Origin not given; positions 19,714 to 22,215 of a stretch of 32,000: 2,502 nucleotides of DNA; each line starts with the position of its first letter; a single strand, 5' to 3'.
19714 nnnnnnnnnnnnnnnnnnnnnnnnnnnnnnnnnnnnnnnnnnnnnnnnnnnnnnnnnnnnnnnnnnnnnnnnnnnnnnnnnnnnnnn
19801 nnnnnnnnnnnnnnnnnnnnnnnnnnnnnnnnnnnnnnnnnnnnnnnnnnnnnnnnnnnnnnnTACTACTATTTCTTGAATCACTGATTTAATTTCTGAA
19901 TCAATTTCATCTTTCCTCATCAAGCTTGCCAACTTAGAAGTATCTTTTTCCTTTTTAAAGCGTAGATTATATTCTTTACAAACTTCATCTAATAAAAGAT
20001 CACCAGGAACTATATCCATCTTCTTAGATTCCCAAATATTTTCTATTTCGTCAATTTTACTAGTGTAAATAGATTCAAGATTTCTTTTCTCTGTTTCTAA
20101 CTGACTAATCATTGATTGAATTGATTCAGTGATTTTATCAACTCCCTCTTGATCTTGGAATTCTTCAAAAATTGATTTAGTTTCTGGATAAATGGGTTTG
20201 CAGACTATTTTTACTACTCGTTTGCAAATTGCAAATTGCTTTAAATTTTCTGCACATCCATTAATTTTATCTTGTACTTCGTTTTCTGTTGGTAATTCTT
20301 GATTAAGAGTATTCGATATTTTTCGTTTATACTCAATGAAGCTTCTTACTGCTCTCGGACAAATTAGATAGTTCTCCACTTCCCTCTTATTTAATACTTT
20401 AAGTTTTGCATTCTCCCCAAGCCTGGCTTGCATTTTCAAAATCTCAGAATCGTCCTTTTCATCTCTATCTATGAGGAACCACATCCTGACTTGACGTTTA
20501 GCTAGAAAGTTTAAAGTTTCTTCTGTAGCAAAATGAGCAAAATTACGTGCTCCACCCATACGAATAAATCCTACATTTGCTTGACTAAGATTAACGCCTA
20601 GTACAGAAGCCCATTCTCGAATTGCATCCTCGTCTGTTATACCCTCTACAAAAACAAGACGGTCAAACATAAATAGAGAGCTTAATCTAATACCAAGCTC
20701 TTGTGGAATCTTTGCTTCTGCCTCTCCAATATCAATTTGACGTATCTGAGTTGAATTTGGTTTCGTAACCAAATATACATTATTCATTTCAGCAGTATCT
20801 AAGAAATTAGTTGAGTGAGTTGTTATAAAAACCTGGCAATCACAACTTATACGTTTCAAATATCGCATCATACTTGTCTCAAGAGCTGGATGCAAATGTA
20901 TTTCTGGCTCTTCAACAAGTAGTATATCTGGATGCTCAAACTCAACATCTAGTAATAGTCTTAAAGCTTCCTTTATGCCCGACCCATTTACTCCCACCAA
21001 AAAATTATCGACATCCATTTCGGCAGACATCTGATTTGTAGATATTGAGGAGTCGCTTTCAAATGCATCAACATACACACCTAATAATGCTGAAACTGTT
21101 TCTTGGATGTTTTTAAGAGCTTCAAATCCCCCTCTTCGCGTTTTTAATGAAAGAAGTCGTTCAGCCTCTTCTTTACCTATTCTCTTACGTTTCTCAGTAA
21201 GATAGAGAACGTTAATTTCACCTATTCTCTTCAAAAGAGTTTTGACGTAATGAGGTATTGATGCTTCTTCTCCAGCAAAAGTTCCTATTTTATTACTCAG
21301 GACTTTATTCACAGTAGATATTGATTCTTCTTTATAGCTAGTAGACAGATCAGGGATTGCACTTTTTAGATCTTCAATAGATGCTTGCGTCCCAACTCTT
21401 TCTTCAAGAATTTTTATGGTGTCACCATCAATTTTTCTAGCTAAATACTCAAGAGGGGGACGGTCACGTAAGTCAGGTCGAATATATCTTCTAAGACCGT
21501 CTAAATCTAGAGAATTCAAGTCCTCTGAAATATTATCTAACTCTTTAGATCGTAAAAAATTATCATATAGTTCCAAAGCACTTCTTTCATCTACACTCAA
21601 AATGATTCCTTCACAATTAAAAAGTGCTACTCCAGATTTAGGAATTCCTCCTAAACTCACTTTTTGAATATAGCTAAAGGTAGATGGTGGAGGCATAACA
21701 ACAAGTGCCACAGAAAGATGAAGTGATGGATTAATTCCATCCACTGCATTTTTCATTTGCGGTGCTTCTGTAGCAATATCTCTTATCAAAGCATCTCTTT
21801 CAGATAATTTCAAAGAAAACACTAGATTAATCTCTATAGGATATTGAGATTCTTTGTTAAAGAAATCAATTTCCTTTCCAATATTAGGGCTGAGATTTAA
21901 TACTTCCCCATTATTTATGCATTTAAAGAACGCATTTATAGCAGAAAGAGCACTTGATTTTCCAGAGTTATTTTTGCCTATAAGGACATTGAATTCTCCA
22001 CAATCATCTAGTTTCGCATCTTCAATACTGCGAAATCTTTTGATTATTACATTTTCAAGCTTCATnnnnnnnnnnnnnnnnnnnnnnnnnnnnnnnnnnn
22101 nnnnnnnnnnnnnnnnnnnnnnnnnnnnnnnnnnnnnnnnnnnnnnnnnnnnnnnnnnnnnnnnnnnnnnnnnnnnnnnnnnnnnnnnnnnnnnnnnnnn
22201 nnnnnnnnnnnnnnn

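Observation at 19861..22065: Stand-alone 734-aa OLD-family ATPase-Toprim protein as the integrase-proximal cassette: single-gene anti-phage candidate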

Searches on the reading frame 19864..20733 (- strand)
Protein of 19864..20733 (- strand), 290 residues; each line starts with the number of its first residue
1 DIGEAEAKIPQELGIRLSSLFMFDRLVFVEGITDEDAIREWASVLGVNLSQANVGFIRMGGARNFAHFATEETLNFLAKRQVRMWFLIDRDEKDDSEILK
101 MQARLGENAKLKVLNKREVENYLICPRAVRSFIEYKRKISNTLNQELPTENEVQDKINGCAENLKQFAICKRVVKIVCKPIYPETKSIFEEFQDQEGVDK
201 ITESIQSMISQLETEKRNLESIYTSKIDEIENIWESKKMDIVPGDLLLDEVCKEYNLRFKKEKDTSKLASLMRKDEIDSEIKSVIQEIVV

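Call 31: search_solved_structures(query=A2, max_evalue=10, show_alignments=0)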
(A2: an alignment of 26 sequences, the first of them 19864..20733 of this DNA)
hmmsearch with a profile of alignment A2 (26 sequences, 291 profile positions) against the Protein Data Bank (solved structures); distinct sequences matched with E-value up to 10: 1.
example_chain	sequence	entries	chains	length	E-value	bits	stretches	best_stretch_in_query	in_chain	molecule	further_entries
8i3j_A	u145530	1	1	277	8.5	8.7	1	167-228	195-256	Dynein axonemal heavy chain 1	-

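Call 32: search_protein_families(library=pfam, proteins=[window:19864-20733:-], max_evalue=10)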
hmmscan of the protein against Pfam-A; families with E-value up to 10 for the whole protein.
window:19864-20733:- (290 aa): 6 families
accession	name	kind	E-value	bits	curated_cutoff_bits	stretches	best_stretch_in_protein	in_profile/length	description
PF20469.4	OLD-like_TOPRIM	-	2e-06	28.7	23.2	1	22-69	2-50/67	Overcoming lysogenization defect protein-like, TOPRIM domain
PF11536.14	DUF3226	-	0.0056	16.9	27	1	25-107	2-83/208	Protein of unknown function (DUF3226)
PF09164.15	VitD-bind_III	-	0.042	14.3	27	1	131-153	10-32/65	Vitamin D binding protein, domain III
PF10470.14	AKAP7_RIRII_bdg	-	0.068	13.7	22.7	1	92-114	2-24/57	PKA-RI-RII subunit binding domain of A-kinase anchor protein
PF02436.23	PYC_OADA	-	0.24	11.6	27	1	94-149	123-175/201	Conserved carboxylase domain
PF18330.7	Lig_C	-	0.25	11.8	25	1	250-284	62-96/125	Ligase Pab1020 C-terminal region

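Call 33: search_protein_families(library=padloc, proteins=[window:19864-20733:-], max_evalue=0.1)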
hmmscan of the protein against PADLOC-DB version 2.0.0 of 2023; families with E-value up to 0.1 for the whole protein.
window:19864-20733:- (290 aa): 6 families
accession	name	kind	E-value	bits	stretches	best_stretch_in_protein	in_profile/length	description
PDLC02981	AriAB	-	1.9e-11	41.4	1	17-286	424-688/694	-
PDLC00069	GajA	-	3.7e-06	23.6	1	18-227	430-643/687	AAA ATPase domain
PDLC00094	GajA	-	1.7e-05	21.5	1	21-164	390-527/569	AAA ATPase domain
PDLC04708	PDC-M55B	-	5.6e-05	21.1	1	51-142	130-221/315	-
PDLC00075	GajA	-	0.0033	14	1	24-168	357-498/536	AAA ATPase domain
PDLC04136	mad4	-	0.013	14.3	1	23-105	5-87/110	mads_4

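Call 34: predict_structure(alignment_id=A2)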
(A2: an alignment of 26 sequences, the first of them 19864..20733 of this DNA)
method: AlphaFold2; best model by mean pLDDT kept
length: 290 residues; sequences in the alignment: 26
mean_pLDDT: 87.6   pTM: 0.82
mean pLDDT of the five models: 87.6, 87.4, 85.0, 84.7, 83.3
residues with pLDDT >= 90: 169; 70-90: 101; 50-70: 20; < 50: 0
segments of 3 or more residues with pLDDT < 50: none
pLDDT, mean of each block of 10 residues (from residue 1): 73 77 89 93 94 87 57 81 90 84 84 93 97 93 84 97 94 87 75 70 89 92 93 92 95 95 95 97 93
secondary structure, 60 per line:
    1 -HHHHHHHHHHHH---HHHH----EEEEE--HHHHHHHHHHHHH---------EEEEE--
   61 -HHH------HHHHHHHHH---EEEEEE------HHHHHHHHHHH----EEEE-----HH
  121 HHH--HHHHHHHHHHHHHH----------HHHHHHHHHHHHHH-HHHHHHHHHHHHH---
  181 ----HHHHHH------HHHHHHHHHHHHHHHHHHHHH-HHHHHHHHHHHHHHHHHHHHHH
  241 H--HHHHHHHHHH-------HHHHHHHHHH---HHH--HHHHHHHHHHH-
elements in order: H2-13 H17-20 E25-29 H32-44 E54-58 H71-79 E83-88 H95-105 E110-113 H119-123 H126-139 H150-163 H165-177 H185-190 H197-217 H219-241 H244-253 H261-270 H279-289

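Call 39: fold_search(model_id=the predicted structure, library=pdb)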
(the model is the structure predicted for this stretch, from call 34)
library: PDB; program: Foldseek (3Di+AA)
matches with E <= 10: 670; with E <= 0.001: 0
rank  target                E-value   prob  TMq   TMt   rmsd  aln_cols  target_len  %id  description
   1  6njv                  1.1e-03  1.00  0.38  0.51  13.3       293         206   14  C-terminal region of the Xanthomonas campestris pv. campestris OLD protein phased with iodine (released 2019-08-07)
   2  6nk8_A                2.7e-03  1.00  0.39  0.55  16.2       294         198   13  C-terminal region of the Burkholderia pseudomallei OLD protein (released 2019-08-07)
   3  6njw                  2.9e-03  1.00  0.38  0.50  13.3       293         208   13  C-terminal region of the Xanthomonas campestris pv. campestris OLD protein phased with platinum (released 2019-08-07)
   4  6nk8_B                3.9e-03  1.00  0.42  0.57  12.0       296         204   12  C-terminal region of the Burkholderia pseudomallei OLD protein (released 2019-08-07)
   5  6njx                  4.6e-03  1.00  0.39  0.53  14.9       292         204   12  C-terminal region of the Xanthomonas campestris pv. campestris OLD protein phased with mercury (released 2019-08-07)
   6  8ux9_A                1.5e-02  0.94  0.34  0.33  13.2       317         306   10  Asymmetric unit of the PARIS Immune Complex at 3.2 Angstrom Resolution (released 2024-09-18)
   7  6p74                  1.1e-01  0.99  0.29  0.18   6.1       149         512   16  OLD nuclease from Thermus Scotoductus (released 2020-01-29)
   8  5d5h                  1.1e-01  0.33  0.17  0.09  16.4       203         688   13  Crystal structure of Mycobacterium tuberculosis Topoisomerase I (released 2015-12-16)
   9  8j4t_A                1.8e-01  0.38  0.24  0.16  20.6       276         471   15  GajA-GajB complex (released 2024-02-21)
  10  5t3u_B                2.0e-01  0.87  0.22  0.39   5.2        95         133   14  Crystal Structure of the PTS IIA protein associated with the fucose utilization operon from Streptococcus pneumoniae (released 2016-10-26)
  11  3lfh_F                2.5e-01  0.75  0.21  0.38   5.0        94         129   13  Crystal structure of manxA from Thermoanaerobacter tengcongensis (released 2010-12-08)
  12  3lfh_B                2.8e-01  0.82  0.22  0.38   4.9        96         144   11  Crystal structure of manxA from Thermoanaerobacter tengcongensis (released 2010-12-08)
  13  4zjy_A                2.8e-01  0.41  0.18  0.28   6.5       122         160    8  Structure of Acetobacter aceti PurE-S57N (released 2016-05-11)
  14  7dxq_E                2.9e-01  0.82  0.24  0.16   5.9       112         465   16  Crystal Structure of Cyanobacterial Circadian Clock Protein KaiC (released 2022-04-27)
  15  7v3x_O                2.9e-01  0.57  0.22  0.15   7.1       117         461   17  Crystal Structure of Cyanobacterial Circadian Clock Protein KaiC (released 2022-04-27)
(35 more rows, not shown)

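Call 58: search_protein_representatives(alignment_id=A2)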
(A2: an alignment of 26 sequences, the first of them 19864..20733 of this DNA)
Query: 26 sequences, 291 profile positions. Proteins with E-value up to 0.001 (for the whole library): 1774; up to 1e-10: 686; up to 1e-30: 319. The best 150 are listed.
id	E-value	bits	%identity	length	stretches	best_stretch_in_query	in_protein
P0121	2.0e-120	417.8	-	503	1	1-290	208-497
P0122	4.1e-116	403.7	-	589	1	2-290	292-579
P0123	4.0e-114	397.1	-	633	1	1-290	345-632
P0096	9.0e-113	392.7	-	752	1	1-290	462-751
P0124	2.4e-111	388.0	-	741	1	2-290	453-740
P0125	2.6e-111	387.9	-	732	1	3-290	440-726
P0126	9.3e-110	382.8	-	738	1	1-290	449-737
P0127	6.8e-109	380.0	-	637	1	3-290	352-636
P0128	2.5e-108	378.1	-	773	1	2-290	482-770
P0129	6.5e-108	376.7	-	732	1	1-290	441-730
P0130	8.6e-108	376.4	-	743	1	2-289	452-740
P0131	3.0e-106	371.3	-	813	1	4-290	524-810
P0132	7.9e-106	369.9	-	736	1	1-290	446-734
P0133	8.1e-106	369.9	-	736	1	1-290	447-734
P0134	5.5e-105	367.1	-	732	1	1-290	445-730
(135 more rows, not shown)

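Call 83: fold_search(model_id=the predicted structure, library=viral)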
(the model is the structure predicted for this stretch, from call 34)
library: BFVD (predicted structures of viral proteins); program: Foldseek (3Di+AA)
matches with E <= 10: 406; with E <= 0.001: 0
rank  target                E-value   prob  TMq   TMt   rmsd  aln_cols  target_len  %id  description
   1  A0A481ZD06            3.4e-02  0.18  0.14  0.13  22.9       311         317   12  Flap endonuclease (Fragment) [Pithovirus LCPAC406]
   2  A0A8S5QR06            1.3e-01  0.10  0.14  0.14  21.9       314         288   15  CMP/hydroxymethyl CMP hydrolase [Caudovirales sp. ctkvU4]
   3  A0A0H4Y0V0            1.7e-01  0.20  0.24  0.18  25.4       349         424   10  Hypothetical low complexity protein [Salmon gill poxvirus]
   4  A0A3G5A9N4            2.1e-01  0.16  0.23  0.13  29.4       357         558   13  Uncharacterized protein [Hyperionvirus sp.]
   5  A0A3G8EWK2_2          2.1e-01  0.14  0.16  0.05  25.1       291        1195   13  Polyprotein [Sclerotium rolfsii endornavirus 1]
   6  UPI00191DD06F         2.2e-01  0.95  0.21  0.38   3.8        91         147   20  (no name look-up for this kind of identifier)
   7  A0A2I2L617            2.6e-01  0.14  0.16  0.11  20.6       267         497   15  ATPase AAA [Orpheovirus IHUMI-LCC2]
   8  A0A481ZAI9            2.7e-01  0.06  0.13  0.10  25.9       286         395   12  Flap endonuclease [Pithovirus LCPAC403]
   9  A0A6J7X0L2            2.8e-01  0.87  0.21  0.35   4.1       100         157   18  Putative DnaG-like primase [uncultured Caudovirales phage]
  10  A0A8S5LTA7            3.5e-01  0.57  0.26  0.34  11.4       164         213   12  RloB-like protein [Myoviridae sp. ct25F5]
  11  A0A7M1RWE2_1          3.6e-01  0.12  0.14  0.05  18.3       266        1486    9  Uncharacterized protein [uncultured phage cr10_1]
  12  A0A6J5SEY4            3.8e-01  0.51  0.18  0.18   5.6       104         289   10  Putative DnaG-like primase [uncultured Caudovirales phage]
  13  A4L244                3.8e-01  0.35  0.22  0.26  12.6       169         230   14  Uncharacterized protein [Gryllus bimaculatus nudivirus]
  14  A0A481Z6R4            4.0e-01  0.14  0.20  0.18  23.2       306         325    8  NADP oxidoreductase coenzyme F420-dependent [Pithovirus LCPAC201]
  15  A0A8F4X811            4.0e-01  0.08  0.14  0.08  25.5       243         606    7  (no name in the UniProt tables at hand)
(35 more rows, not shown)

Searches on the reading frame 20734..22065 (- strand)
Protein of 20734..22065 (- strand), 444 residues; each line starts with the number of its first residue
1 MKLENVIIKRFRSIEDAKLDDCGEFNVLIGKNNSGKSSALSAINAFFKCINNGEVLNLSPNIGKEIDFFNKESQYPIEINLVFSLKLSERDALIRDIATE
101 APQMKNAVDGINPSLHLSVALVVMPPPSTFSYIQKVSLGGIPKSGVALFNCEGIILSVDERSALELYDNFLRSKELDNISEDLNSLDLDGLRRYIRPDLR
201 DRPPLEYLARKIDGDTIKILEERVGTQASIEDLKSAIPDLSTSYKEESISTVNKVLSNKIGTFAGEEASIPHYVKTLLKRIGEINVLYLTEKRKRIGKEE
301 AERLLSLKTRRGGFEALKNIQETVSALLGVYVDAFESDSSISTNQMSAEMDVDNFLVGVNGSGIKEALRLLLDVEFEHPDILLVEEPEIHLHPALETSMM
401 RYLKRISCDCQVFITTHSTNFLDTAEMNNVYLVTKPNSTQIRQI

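Call 33: search_protein_families(library=padloc, proteins=[window:20734-22065:-], max_evalue=0.1)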
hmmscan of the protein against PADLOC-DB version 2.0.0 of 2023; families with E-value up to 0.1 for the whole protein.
window:20734-22065:- (444 aa): 148 families (the best 25 are shown)
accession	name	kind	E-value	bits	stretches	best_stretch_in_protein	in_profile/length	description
PDLC02979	AriA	-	1.5e-32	111.9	1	1-421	1-372/373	-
PDLC03878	NsnB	-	3.8e-26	90.7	1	3-440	2-299/345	-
PDLC02981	AriAB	-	5.2e-22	76.3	2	380-439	332-394/694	-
PDLC00091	GajA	-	2.2e-21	74.4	2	374-438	292-358/627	AAA ATPase domain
PDLC02980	AriA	-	4.8e-21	74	2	226-423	138-304/304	-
PDLC02358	Old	-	8.9e-21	72.3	2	378-439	284-346/578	Old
PDLC00071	GajA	-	1.3e-19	68.4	2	382-436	277-336/588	AAA ATPase domain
PDLC00099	GajA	-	2.1e-19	67.9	2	370-441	290-363/626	AAA ATPase domain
PDLC00096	GajA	-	2.7e-19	67.4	2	375-437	284-352/630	AAA ATPase domain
PDLC02915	ATPase-Toprim_I-B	-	5e-19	66.5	2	1-59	1-53/623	-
PDLC00069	GajA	-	1.3e-18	64.8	2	381-436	337-395/687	AAA ATPase domain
PDLC00271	PtuA1|PtuA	-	3.8e-18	64.2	2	380-436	280-336/421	AAA ATPase domain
PDLC04176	HEC-01A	-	4.2e-18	63.8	2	1-88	1-87/371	-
PDLC04178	HEC-01A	-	5.2e-18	63.3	2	377-435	286-346/399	-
PDLC04175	HEC-01A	-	1e-17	62.3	2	371-437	263-327/363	-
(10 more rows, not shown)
